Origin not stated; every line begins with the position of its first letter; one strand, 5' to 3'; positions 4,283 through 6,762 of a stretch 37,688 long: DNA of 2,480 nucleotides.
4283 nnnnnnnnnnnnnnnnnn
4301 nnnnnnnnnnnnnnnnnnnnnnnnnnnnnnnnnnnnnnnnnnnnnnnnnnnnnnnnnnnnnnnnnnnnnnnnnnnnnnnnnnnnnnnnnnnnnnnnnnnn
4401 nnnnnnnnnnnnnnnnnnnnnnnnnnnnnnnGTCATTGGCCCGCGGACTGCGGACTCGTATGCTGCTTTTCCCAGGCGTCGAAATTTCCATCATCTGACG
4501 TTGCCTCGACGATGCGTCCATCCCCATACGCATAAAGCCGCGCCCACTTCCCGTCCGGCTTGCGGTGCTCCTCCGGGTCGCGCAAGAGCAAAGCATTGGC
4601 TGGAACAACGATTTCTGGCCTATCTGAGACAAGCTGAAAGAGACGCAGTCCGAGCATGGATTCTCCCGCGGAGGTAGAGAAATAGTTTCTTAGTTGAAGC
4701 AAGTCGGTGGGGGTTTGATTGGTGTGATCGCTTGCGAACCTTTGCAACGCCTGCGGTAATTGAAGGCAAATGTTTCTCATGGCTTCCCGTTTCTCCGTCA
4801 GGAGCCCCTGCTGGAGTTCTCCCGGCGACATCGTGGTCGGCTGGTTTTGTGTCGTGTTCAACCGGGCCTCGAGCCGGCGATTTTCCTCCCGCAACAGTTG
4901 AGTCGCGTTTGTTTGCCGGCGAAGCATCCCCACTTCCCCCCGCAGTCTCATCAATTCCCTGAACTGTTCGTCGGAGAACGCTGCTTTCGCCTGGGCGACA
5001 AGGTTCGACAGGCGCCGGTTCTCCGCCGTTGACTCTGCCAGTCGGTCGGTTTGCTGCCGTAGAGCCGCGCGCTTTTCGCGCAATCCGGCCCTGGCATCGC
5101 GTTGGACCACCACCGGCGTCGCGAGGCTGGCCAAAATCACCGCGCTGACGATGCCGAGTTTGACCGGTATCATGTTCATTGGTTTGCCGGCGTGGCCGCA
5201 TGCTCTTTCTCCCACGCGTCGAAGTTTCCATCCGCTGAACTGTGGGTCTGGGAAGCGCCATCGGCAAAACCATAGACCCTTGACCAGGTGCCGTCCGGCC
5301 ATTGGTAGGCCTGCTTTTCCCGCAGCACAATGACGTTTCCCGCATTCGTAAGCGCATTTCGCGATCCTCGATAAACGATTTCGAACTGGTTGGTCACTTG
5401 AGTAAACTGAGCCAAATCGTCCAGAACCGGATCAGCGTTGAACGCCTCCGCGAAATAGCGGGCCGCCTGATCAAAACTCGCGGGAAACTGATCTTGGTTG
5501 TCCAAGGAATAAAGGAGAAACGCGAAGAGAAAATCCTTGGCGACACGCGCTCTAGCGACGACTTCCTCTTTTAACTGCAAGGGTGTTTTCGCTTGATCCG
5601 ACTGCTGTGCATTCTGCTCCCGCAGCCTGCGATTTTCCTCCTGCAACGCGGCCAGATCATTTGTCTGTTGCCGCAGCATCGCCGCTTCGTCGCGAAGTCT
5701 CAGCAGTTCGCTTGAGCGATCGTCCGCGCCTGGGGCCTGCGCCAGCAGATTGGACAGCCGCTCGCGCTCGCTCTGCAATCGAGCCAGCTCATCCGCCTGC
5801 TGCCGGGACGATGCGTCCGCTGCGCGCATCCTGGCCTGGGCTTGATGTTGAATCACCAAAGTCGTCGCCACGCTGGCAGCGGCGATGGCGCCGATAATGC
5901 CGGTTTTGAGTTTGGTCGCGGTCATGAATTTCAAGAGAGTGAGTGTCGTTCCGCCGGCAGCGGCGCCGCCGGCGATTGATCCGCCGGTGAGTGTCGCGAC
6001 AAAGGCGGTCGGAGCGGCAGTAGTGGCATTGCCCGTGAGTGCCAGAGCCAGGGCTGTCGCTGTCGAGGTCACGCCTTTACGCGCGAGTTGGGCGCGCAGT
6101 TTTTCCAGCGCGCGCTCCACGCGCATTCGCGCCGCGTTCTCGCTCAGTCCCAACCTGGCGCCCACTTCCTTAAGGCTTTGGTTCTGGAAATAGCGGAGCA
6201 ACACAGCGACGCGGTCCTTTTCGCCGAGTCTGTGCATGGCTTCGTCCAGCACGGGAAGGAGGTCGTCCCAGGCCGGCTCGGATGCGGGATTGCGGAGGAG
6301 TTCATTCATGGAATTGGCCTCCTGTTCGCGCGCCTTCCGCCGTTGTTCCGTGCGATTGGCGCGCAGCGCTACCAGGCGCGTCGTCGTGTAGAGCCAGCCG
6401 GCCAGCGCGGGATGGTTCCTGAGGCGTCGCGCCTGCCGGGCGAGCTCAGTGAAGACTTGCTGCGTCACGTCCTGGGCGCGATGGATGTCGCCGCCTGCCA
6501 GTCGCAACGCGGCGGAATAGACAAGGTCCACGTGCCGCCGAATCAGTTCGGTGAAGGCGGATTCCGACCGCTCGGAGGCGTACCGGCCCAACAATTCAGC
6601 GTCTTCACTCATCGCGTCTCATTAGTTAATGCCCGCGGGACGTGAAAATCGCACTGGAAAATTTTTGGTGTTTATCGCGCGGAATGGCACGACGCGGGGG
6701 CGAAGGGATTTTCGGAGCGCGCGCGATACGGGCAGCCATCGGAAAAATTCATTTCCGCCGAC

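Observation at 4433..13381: Tandem array of four extended ECF sigma factors, three coupled to free-standing paralogs of their own C-terminal extension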

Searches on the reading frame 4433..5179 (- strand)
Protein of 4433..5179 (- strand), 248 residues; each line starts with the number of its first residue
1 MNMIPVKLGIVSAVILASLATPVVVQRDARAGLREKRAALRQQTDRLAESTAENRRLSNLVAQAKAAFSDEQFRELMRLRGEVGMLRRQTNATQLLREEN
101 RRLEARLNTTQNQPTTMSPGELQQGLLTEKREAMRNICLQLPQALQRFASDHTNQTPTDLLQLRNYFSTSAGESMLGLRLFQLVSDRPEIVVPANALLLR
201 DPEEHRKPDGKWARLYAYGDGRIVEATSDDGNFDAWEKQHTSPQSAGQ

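Call 3: search_protein_families(library=pfam, proteins=[window:4433-5179:-], max_evalue=0.1)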
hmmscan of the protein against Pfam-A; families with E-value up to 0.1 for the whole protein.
window:4433-5179:- (248 aa): 0 families

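Call 4: search_protein_families(library=ncbifam, proteins=[window:4433-5179:-], max_evalue=0.1)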
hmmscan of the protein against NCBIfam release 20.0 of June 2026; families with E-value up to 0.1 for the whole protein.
window:4433-5179:- (248 aa): 1 family
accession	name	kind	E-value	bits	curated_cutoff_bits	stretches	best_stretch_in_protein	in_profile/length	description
NF010513.0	PRK13922.12-3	equivalog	0.0034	16.8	380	1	24-123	41-136/305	rod shape-determining protein MreC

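Call 27: find_related_loci(query=A2, collection=genome_contigs, flank=8000)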
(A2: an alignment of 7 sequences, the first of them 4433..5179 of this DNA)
Query A2 (248 aa) in genome_contigs; peptide patterns used: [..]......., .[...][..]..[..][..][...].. (x = any residue, [..] = any of these).
125 stretches matched a pattern; 68 encode a relative of the query (tblastn E <= 1e-3); 68 distinct loci.
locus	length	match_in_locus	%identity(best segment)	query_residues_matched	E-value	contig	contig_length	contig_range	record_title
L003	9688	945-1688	94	1-248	1e-155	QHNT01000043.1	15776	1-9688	MAG: Verrucomicrobia bacterium isolate AV7 14_0929_05_30cm_scaffold_11689_curated, whole genome shotgun sequence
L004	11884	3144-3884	47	1-243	9e-66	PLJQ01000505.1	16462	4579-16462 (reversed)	MAG: Limisphaerales bacterium isolate palsa_1396 73.20110800_P1M.49_contig_16958, whole genome shotgun sequence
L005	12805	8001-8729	42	6-247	3e-52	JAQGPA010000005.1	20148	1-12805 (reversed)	MAG: Pedosphaera sp. isolate RYN_627 scaffold_412766, whole genome shotgun sequence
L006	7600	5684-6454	36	1-248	1e-45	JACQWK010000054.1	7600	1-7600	MAG: Verrucomicrobia bacterium isolate NC_groundwater_1487_Ag_S-0.65um_59_29 S_p65_S5_coassembly_k141_467223, whole geno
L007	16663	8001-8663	42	6-240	4e-45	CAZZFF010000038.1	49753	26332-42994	MAG TPA_asm: uncultured Verrucomicrobiota bacterium isolate binchicken_co3_5 genome assembly, contig: NODE_1968_length_4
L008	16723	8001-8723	39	1-243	1e-39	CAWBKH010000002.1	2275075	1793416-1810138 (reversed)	MAG: uncultured Verrucomicrobiae bacterium isolate MFD03044.bin.1.108 genome assembly, contig: contig_20741, whole genom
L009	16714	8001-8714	37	3-237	4e-37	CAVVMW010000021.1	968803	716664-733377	MAG: uncultured bacterium isolate MFD03726.bin.2.170 genome assembly, contig: contig_31949, whole genome shotgun sequenc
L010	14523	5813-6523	38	1-240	2e-37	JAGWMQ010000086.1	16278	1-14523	MAG: Verrucomicrobiota bacterium isolate REEB211 contig-150_5532, whole genome shotgun sequence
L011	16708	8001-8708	35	1-243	1e-36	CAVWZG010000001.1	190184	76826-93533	MAG: uncultured Verrucomicrobiae bacterium isolate MFD09286.bin.1.251 genome assembly, contig: contig_37568, whole genom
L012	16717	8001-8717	36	3-243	6e-36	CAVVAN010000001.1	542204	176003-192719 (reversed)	MAG: uncultured Verrucomicrobiae bacterium isolate MFD04434.bin.2.19 genome assembly, contig: contig_12789, whole genome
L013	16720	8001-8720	35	1-242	2e-35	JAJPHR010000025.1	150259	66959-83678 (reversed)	MAG: Verrucomicrobia bacterium isolate Centralia_MAG_180 k107_33560159, whole genome shotgun sequence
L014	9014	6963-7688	34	2-247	8e-34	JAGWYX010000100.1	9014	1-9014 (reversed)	MAG: Verrucomicrobia bacterium isolate REEB50 contig-150_10060, whole genome shotgun sequence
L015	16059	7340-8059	35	1-248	6e-33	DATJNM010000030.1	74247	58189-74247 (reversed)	MAG TPA_asm: Candidatus Sulfopaludibacter sp. isolate SMAG_U14861 k141_4890854, whole genome shotgun sequence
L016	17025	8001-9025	38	1-240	7e-32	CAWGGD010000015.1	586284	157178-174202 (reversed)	MAG: uncultured Verrucomicrobiae bacterium isolate MFD02979.bin.4.344 genome assembly, contig: contig_18141, whole genom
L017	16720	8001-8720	34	1-241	3e-31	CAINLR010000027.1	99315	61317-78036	MAG: uncultured Verrucomicrobia subdivision 3 bacterium isolate MJ-time_bin-3030 genome assembly, contig: bin-3030:027/1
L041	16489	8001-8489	35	75-248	3e-21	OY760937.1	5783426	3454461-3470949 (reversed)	MAG: Verrucomicrobiae bacterium isolate 066a7682-a1ac-48de-8761-1470dc9e5c3e genome assembly, chromosome: 1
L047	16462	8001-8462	32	75-243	4e-17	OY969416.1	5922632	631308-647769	MAG: uncultured Verrucomicrobiae bacterium isolate MFD04967.bin.1.157 genome assembly, chromosome: 1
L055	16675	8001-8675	26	1-240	2e-15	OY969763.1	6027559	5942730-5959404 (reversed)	MAG: uncultured Verrucomicrobiae bacterium isolate MFD04967.bin.c.2 genome assembly, chromosome: 1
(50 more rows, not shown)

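Call 38: predict_structure(alignment_id=A1)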
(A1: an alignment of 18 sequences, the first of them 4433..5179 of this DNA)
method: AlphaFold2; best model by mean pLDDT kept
length: 248 residues; sequences in the alignment: 18
mean_pLDDT: 70.7   pTM: 0.48
mean pLDDT of the five models: 70.7, 69.5, 67.9, 67.0, 66.9
residues with pLDDT >= 90: 29; 70-90: 90; 50-70: 93; < 50: 36
segments of 3 or more residues with pLDDT < 50: 1-3, 16-29, 110-115, 171-173, 244-248
pLDDT, mean of each block of 10 residues (from residue 1): 47 47 48 59 64 64 56 69 64 65 60 55 84 89 89 85 80 61 80 85 89 92 92 88 51
secondary structure, 60 per line:
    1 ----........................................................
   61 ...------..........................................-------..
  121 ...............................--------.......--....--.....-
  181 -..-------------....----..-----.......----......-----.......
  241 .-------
elements in order: H5-63 H70-111 H119-151 H160-166 H169-172 H175-179 E197-200 E212-218 E223-228 H234-241

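Call 41: fold_search(model_id=the predicted structure, library=pdb)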
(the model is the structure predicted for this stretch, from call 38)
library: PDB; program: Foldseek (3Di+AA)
matches with E <= 10: 834; with E <= 0.001: 0
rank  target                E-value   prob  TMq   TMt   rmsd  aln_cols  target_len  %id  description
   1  1e0b_A                1.5e-01  0.80  0.13  0.45   4.5        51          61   18  Chromo shadow domain from fission yeast swi6 protein. (released 2000-05-12)
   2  8z12                  2.5e-01  0.25  0.11  0.06   9.8        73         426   18  Crystal structure of WT DiatB (released 2025-02-19)
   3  1e0b_B                2.8e-01  0.38  0.12  0.36   5.1        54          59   17  Chromo shadow domain from fission yeast swi6 protein. (released 2000-05-12)
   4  8z17                  3.8e-01  0.20  0.10  0.06   9.5        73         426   18  Crystal structure of DiatB mutant R360A (released 2025-02-19)
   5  4fma_J                4.2e-01  0.05  0.09  0.08  13.8        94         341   18  EspG structure (released 2012-09-05)
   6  3pcs_A                4.5e-01  0.04  0.09  0.07  14.6       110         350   14  Structure of EspG-PAK2 autoinhibitory Ialpha3 helix complex (released 2011-01-05)
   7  9lc9_A                5.7e-01  0.06  0.10  0.06  19.9       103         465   18  Crystal structure of mycothione reductase from Mycobacterium abscessus (released 2026-01-07)
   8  3zfn                  6.1e-01  0.15  0.10  0.16   9.7        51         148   24  Crystal structure of product-like, processed N-terminal protease Npro (released 2013-05-15)
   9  3r4q_C                6.8e-01  0.35  0.10  0.18   4.7        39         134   20  Crystal structure of Lactoylglutathione lyase from Agrobacterium tumefaciens (released 2011-04-06)
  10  4fma_L                6.8e-01  0.09  0.11  0.08  13.6        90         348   14  EspG structure (released 2012-09-05)
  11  4fma_D                7.2e-01  0.04  0.09  0.07  11.2        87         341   15  EspG structure (released 2012-09-05)
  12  4fma_C                7.7e-01  0.04  0.08  0.07  12.9        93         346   16  EspG structure (released 2012-09-05)
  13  3pcs_B                7.7e-01  0.04  0.08  0.06  14.7        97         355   13  Structure of EspG-PAK2 autoinhibitory Ialpha3 helix complex (released 2011-01-05)
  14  3r4q_A                8.2e-01  0.13  0.10  0.17  10.6        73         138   14  Crystal structure of Lactoylglutathione lyase from Agrobacterium tumefaciens (released 2011-04-06)
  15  4fma_K                8.2e-01  0.04  0.09  0.07  12.6        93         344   16  EspG structure (released 2012-09-05)
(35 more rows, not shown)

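Call 42: search_protein_families(library=pfam, alignment_id=A1, max_evalue=1)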
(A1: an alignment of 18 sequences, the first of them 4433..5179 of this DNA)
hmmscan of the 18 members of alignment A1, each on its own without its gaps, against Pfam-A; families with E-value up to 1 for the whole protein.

A. member 1, window:4433-5179:- (248 aa): 1 family
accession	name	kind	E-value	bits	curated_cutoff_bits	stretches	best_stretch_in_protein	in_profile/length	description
PF22724.1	NCAB1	-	0.11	12.9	27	0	102-169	3-67/140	NACHT C-terminal Alpha/Beta 1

B. families by the number of members that match (of 18 scanned): 55 families (the first 25 are shown)
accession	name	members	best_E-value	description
PF20570.3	DUF6779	8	0.0014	Domain of unknown function (DUF6779)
PF06305.16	LapA_dom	5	0.1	Lipopolysaccharide assembly protein A domain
PF23884.1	DUF7237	3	0.096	Family of unknown function (DUF7237)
PF04102.17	SlyX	3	0.12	SlyX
PF13879.11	Hmw_CFAP97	3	0.15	Hemingway/CFA97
PF04977.20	DivIC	2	0.0067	Septum formation initiator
PF01527.26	HTH_Tnp_1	2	0.02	Transposase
PF19745.5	FUT8_N_cat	2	0.027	Alpha-(1,6)-fucosyltransferase N- and catalytic domains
PF23404.1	FAZ1_C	2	0.13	FAZ1, C-terminal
PF09006.16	Surfac_D-trimer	1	0.00038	Lung surfactant protein D coiled-coil trimerisation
PF06818.20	Fez1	1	0.0018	Fez1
PF05549.16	Allexi_40kDa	1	0.0064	Allexivirus 40kDa protein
PF15035.11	Rootletin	1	0.012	Ciliary rootlet component, centrosome cohesion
PF10018.14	Med4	1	0.014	Vitamin-D-receptor interacting Mediator subunit 4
PF23735.1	KIF9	1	0.02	Kinesin-like protein KIF9 domain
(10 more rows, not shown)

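Call 43: search_solved_structures(query=A1, max_evalue=10)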
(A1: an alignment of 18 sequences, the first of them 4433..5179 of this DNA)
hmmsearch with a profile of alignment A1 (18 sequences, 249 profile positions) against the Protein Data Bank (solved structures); distinct sequences matched with E-value up to 10: 21.
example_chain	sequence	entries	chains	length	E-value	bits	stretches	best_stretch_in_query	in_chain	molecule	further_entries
5omb_C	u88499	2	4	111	0.02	17.7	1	66-123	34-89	DNA damage checkpoint protein LCD1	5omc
9m3i_D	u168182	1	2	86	0.027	17.3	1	25-94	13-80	E3 ubiquitin-protein ligase BRE1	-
9nze_A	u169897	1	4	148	0.05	16.4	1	48-116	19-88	De novo designed protein, EPIC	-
9nzg_A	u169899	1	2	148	0.12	15.1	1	48-116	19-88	De novo designed protein, EPIC Q51N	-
8oyv_A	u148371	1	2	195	0.14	14.9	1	83-186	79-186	De novo designed soluble Claudin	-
9e6q_AI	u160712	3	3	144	0.21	14.4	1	185-226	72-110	Large ribosomal subunit protein uL14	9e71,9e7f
5ed9_A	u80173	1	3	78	0.23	14.2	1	62-98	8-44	SUN domain-containing protein 2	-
8tj2_C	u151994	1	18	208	0.27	14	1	6-62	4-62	Type IV major pilin protein PilA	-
7aor_y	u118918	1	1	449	0.28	14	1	38-151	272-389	Sod_Fe_C domain-containing protein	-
7ljf_A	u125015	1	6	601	0.45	13.3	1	66-133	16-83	AAA ATPase forming ring-shaped complexes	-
7px9_A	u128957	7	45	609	0.45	13.3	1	66-133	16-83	AAA ATPase forming ring-shaped complexes | Proteasome-associated ATPase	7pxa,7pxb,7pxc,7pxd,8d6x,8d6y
3m9b_A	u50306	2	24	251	0.59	12.9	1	66-133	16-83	Proteasome-associated ATPase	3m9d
9avl_B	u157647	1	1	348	0.76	12.6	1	70-96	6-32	Guanine nucleotide-binding protein G(I)/G(S)/G(T) subunit beta-2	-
1x59_A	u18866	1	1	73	0.82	12.4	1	71-110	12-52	Histidyl-tRNA synthetase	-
8hku_L14P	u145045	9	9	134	0.95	12.2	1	184-214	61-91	50S ribosomal protein L14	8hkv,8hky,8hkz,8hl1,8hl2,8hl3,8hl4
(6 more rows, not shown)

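Call 44: search_protein_families(library=ncbifam, alignment_id=A1, max_evalue=1)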
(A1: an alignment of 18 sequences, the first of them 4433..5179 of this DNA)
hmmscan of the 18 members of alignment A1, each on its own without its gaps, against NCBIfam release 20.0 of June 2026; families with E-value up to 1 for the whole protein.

A. member 1, window:4433-5179:- (248 aa): 2 families
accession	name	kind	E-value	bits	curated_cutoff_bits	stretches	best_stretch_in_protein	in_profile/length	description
NF010513.0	PRK13922.12-3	equivalog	0.0034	16.8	380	1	24-123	41-136/305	rod shape-determining protein MreC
TIGR04211.1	SH3_and_anchor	equivalog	0.11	12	65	1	29-115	64-149/198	TIGR04211 family SH3 domain-containing protein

B. families by the number of members that match (of 18 scanned): 42 families (the first 25 are shown)
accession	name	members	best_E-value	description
TIGR04211.1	SH3_and_anchor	12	0.003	TIGR04211 family SH3 domain-containing protein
TIGR03794.1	NHLM_micro_HlyD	5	0.008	NHLP bacteriocin system secretion protein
NF010513.0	PRK13922.12-3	4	0.0034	rod shape-determining protein MreC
NF010512.0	PRK13922.12-1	4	0.077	rod shape-determining protein MreC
TIGR03495.1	phage_LysB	3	0.00018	Rz-like lysis system protein LysB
NF052435.1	BamI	3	0.012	biofilm-associated metzincin protease inhibitor BamI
NF040576.1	T2SS_GspM_XpsM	3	0.13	type II secretion system protein GspM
NF010518.0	PRK13922.13-3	2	0.00044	rod shape-determining protein MreC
NF010725.0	PRK14127.1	2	0.0044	cell division regulator GpsB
NF045487.1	ASRP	2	0.011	archaea-specific SMC-related protein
TIGR03752.1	conj_TIGR03752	2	0.028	TIGR03752 family integrating conjugative element protein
NF041201.1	recomb_XisF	2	0.037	fdxN element excision recombinase XisF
NF041035.1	Rad50_Halo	1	0.002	DNA double-strand break repair ATPase Rad50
NF002359.0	PRK01318.2-6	1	0.0023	membrane protein insertase YidC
NF052432.1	TC0500_fam_Inc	1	0.0036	TC0500 family inclusion membrane protein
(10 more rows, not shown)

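Call 68: search_protein_representatives(alignment_id=A1)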
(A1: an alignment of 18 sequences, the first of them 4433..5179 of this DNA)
Query: 18 sequences, 249 profile positions. Proteins with E-value up to 0.001 (for the whole library): 4339; up to 1e-10: 2218; up to 1e-30: 612. The best 150 are listed.
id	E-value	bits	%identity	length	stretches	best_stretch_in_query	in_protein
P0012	1.6e-103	362.0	-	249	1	1-249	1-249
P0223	4.5e-93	327.8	-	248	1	1-246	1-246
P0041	8.9e-92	323.6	-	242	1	6-245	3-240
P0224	2.0e-88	312.6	-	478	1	1-245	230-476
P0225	1.1e-82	293.7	-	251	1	3-246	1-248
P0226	3.7e-82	292.1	-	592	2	4-246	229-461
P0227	2.0e-78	279.8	-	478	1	1-246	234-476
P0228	3.5e-78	279.0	-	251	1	3-247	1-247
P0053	4.6e-78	278.6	-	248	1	3-248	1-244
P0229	7.0e-78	278.0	-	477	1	1-249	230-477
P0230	3.6e-77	275.7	-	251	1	3-247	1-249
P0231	1.2e-76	274.0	-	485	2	1-241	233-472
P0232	1.5e-76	273.7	-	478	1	1-245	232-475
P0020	2.5e-76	272.9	-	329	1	1-247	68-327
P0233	2.9e-76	272.7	-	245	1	11-244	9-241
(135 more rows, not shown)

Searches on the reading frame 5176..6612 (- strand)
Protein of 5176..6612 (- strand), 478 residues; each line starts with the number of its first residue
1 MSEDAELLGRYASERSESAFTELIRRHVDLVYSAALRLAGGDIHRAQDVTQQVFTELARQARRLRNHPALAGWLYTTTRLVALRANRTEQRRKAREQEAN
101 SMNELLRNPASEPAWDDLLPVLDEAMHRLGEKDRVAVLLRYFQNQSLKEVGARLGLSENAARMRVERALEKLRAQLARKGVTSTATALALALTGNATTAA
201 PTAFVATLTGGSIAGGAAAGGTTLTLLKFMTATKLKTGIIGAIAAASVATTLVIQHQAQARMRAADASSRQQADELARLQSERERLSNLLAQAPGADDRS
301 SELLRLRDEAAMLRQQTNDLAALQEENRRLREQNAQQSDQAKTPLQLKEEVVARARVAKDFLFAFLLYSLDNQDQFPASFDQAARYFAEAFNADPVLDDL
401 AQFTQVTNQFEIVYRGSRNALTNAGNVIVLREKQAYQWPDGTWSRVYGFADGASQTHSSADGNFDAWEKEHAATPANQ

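Call 3: search_protein_families(library=pfam, proteins=[window:5176-6612:-], max_evalue=0.1)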
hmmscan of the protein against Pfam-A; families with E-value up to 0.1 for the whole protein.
window:5176-6612:- (478 aa): 4 families
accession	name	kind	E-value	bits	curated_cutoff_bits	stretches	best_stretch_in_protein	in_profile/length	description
PF04545.22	Sigma70_r4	-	4.9e-11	42.4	24.1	1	125-174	1-50/50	Sigma-70, region 4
PF08281.18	Sigma70_r4_2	-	1.1e-10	41.5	25.7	1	122-172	4-54/54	Sigma-70, region 4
PF04542.20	Sigma70_r2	-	8.2e-10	38.8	24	1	23-92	1-71/71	Sigma-70 region 2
PF13404.12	HTH_AsnC-type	-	0.0065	16.7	27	1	146-167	19-40/42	AsnC-type helix-turn-helix domain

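Call 4: search_protein_families(library=ncbifam, proteins=[window:5176-6612:-], max_evalue=0.1)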
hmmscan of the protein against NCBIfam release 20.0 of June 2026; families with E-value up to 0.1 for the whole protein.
window:5176-6612:- (478 aa): 78 families (the best 25 are shown)
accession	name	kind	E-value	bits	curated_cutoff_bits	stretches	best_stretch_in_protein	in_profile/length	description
TIGR02937.1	sigma70-ECF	superfamily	1.7e-22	79.8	42.9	1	19-176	2-165/165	sigma-70 family RNA polymerase sigma factor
TIGR02983.1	SigE-fam_strep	subfamily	2.5e-19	69.7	141.55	1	16-177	4-159/162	SigE family RNA polymerase sigma factor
NF009166.1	PRK12513.1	equivalog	7.4e-19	68.2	206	1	3-181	8-191/193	RNA polymerase sigma factor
NF009168.0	PRK12515.1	subfamily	1.4e-17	63.8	236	1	4-185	9-188/189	RNA polymerase sigma factor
TIGR02985.1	Sig70_bacteroi1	subfamily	4.2e-17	62.8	126.4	1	19-176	2-162/162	RNA polymerase sigma-70 factor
NF058625.1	sigma_PG0214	equivalog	1.3e-16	60.8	130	1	17-179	3-164/170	GFO_1088 family ECF-type sigma factor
NF004113.0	PRK05602.1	equivalog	3.1e-16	59.6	208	1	3-182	31-207/211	RNA polymerase sigma factor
NF007229.0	PRK09647.1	equivalog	4.3e-16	58.9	265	1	18-187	44-213/220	RNA polymerase sigma factor SigE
NF009172.0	PRK12519.1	subfamily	2.7e-15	56.4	222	1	4-177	16-190/194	RNA polymerase sigma factor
NF007227.0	PRK09645.1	subfamily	3.2e-15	56.5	202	1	14-182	9-176/177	sigma-70 family RNA polymerase sigma factor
NF009190.0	PRK12538.1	equivalog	3.4e-15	56.4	303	1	2-179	48-222/233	RNA polymerase sigma factor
TIGR02959.1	SigZ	equivalog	4.7e-15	55.8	168.65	1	44-177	20-149/170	RNA polymerase sigma factor SigZ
NF007222.0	PRK09640.1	equivalog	1.6e-14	53.9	194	1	18-178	26-184/188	RNA polymerase sigma factor SigX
NF007216.0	PRK09638.1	equivalog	6.1e-14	52.2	194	1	6-181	6-179/180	RNA polymerase sigma factor SigY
NF009171.0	PRK12518.1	equivalog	1.3e-13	51.2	208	1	5-182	15-190/191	RNA polymerase sigma factor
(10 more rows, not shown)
